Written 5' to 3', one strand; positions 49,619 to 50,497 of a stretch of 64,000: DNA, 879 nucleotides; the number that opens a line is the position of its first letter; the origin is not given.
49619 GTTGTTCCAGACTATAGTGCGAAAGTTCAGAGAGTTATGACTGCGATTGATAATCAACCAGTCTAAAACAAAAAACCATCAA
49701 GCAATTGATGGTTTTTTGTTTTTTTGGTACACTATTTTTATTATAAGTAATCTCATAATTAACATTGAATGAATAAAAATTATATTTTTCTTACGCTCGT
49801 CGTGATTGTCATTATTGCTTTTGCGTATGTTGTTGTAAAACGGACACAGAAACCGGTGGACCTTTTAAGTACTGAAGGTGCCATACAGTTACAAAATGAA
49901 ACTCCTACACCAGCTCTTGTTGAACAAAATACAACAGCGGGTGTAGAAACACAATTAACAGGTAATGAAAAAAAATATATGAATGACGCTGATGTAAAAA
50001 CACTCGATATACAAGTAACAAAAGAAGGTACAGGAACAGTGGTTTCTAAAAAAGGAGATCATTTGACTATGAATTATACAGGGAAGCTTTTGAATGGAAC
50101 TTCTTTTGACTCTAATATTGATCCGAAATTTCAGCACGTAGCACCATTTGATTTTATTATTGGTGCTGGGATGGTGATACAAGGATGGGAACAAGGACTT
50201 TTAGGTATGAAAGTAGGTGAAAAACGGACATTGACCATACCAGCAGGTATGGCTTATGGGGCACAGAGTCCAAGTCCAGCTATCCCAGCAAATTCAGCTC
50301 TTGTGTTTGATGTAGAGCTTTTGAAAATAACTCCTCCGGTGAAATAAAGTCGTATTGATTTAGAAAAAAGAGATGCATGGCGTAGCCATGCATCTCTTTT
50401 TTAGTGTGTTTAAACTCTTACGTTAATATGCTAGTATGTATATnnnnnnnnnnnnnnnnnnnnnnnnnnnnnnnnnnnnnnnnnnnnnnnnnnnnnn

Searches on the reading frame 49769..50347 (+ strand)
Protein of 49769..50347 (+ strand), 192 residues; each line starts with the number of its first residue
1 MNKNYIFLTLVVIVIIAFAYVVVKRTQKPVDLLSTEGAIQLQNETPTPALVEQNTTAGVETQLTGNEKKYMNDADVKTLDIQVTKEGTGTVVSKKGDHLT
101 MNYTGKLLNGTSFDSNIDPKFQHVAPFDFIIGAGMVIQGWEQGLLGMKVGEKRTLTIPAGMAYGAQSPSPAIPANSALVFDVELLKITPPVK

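Call 71: search_protein_families(library=pfam, proteins=[window:49769-50347:+], max_evalue=0.00001)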
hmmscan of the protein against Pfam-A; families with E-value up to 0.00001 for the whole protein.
window:49769-50347:+ (192 aa): 1 family
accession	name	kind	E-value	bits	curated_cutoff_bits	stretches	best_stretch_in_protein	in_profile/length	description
PF00254.34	FKBP_C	-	1.3e-29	102.8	21.1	1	93-185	5-94/94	FKBP-type peptidyl-prolyl cis-trans isomerase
